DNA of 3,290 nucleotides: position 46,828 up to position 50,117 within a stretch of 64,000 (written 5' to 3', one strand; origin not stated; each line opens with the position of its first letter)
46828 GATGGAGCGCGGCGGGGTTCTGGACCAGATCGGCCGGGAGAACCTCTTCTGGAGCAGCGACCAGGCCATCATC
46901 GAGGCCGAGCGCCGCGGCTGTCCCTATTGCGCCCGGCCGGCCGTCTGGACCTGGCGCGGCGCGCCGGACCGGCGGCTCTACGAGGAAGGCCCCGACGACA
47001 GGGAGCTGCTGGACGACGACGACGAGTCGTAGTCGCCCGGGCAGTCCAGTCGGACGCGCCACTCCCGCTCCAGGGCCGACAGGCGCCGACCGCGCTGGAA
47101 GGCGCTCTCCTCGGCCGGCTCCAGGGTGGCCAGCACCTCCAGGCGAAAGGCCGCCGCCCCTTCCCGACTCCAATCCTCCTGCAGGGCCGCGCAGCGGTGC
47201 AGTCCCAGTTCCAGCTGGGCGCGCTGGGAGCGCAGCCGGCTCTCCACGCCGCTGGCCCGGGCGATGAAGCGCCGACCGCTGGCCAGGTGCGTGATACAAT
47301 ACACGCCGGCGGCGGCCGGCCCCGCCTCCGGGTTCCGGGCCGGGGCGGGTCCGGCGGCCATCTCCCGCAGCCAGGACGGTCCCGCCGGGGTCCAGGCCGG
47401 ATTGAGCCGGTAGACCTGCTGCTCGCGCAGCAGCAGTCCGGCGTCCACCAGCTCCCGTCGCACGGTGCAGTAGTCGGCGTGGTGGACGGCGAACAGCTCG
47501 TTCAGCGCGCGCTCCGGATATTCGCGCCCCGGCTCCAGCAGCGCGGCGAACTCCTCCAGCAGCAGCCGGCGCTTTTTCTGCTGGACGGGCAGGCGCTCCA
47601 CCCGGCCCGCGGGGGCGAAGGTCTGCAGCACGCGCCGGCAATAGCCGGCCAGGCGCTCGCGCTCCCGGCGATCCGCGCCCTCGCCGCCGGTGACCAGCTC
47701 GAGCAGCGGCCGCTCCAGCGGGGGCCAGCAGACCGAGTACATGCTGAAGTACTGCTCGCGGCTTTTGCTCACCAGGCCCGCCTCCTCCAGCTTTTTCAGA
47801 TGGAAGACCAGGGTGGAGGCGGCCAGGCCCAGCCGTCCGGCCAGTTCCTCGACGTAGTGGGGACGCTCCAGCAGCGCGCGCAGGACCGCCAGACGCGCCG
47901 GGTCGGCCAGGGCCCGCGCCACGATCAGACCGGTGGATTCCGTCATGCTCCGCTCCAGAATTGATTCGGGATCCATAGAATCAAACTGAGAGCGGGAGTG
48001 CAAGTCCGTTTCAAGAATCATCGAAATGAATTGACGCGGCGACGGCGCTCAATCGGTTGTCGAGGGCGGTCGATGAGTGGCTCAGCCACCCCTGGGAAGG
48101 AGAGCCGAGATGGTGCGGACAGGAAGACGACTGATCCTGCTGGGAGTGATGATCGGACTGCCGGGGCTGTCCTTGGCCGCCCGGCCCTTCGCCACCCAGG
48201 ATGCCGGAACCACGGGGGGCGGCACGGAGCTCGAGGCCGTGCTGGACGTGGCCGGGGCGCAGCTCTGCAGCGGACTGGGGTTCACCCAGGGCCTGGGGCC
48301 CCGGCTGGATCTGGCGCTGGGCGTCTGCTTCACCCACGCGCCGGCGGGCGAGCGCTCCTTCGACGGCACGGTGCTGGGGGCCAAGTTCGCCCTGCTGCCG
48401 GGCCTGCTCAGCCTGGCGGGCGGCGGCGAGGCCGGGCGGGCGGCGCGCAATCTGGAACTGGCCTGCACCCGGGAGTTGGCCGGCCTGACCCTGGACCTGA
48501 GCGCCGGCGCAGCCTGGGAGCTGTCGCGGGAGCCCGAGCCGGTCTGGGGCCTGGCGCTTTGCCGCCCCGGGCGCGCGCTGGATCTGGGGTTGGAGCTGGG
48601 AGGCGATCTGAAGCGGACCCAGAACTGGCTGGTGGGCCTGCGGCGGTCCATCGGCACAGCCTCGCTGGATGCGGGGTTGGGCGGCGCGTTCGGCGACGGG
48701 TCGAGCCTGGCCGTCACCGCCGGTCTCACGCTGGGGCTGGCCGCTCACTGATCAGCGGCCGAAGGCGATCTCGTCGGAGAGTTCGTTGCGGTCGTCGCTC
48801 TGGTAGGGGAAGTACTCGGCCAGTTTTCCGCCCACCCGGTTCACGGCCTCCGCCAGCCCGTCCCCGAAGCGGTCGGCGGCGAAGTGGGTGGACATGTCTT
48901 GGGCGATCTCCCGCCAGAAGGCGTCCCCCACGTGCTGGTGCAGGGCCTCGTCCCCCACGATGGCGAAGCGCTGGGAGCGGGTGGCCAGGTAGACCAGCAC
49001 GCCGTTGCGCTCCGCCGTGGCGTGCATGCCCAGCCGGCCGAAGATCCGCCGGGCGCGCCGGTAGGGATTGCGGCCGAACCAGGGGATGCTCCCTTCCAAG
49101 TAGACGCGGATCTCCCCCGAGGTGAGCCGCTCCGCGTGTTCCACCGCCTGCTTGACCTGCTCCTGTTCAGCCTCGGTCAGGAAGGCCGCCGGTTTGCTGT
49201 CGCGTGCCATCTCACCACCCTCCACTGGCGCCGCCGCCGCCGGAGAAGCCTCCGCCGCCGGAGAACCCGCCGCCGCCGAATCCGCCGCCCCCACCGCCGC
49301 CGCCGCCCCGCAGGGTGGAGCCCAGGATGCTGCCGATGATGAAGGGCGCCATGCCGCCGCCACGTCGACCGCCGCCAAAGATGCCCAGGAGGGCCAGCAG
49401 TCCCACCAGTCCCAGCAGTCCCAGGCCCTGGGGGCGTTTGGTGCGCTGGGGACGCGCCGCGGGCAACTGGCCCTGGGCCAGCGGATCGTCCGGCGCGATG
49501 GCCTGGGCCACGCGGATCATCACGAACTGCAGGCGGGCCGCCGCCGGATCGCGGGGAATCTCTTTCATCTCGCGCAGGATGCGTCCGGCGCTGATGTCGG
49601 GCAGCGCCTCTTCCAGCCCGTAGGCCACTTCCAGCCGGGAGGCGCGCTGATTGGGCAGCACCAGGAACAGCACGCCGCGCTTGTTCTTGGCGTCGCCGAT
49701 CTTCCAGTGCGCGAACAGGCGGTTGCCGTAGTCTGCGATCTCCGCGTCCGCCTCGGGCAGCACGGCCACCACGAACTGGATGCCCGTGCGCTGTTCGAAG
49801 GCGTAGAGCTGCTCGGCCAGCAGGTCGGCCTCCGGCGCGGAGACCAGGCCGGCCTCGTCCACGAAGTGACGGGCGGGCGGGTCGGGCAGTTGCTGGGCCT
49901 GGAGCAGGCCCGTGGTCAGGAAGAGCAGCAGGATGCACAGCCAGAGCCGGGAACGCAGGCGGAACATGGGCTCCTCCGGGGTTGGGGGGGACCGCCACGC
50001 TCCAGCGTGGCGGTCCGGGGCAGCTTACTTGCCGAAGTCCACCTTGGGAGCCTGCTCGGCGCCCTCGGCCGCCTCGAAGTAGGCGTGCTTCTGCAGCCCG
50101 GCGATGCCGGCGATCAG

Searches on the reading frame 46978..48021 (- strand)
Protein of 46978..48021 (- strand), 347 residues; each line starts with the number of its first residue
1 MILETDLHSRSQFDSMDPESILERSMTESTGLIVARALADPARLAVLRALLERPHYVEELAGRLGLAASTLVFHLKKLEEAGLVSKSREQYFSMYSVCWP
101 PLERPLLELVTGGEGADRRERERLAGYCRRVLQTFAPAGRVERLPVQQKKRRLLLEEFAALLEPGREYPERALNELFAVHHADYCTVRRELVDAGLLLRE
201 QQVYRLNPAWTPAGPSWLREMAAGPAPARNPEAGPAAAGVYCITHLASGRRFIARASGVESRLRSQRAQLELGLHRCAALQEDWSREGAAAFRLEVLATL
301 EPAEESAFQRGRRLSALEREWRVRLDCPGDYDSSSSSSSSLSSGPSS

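Call 62: search_protein_families(library=pfam, proteins=[window:46978-48021:-], max_evalue=0.001)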
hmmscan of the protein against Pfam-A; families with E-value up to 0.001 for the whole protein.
window:46978-48021:- (347 aa): 8 families
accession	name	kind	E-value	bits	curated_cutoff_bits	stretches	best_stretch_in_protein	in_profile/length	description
PF09860.14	DUF2087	-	7.3e-20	71.3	22.4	1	140-205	1-68/69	Uncharacterized protein conserved in bacteria (DUF2087)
PF01022.26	HTH_5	-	2.9e-13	49.9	22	1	40-86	1-47/47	Bacterial regulatory protein, arsR family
PF12840.13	HTH_20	-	1.2e-11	44.8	27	1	38-84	1-48/51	Helix-turn-helix domain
PF25213.1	HVO_A0261_N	-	8.6e-08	32.4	35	1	41-91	11-61/86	HVO_A0261 N-terminal domain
PF01047.28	MarR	-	4.3e-06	27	24.6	1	53-88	16-51/59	MarR family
PF13412.12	HTH_24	-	0.00026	20.9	21.9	1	58-84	21-47/48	Winged helix-turn-helix DNA-binding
PF12802.13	MarR_2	-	0.00059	20.4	27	1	41-88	5-54/61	MarR family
PF09339.16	HTH_IclR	-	0.00098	19.3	22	0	44-86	6-50/52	IclR helix-turn-helix domain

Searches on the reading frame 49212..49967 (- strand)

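Call 62: search_protein_families(library=pfam, proteins=[window:49212-49967:-], max_evalue=0.001)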
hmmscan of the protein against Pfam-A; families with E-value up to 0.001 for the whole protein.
window:49212-49967:- (251 aa): 1 family
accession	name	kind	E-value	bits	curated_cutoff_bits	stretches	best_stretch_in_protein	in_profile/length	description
PF04536.20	TPM_phosphatase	-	1.3e-24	87.1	22.1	1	36-135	2-103/125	TPM domain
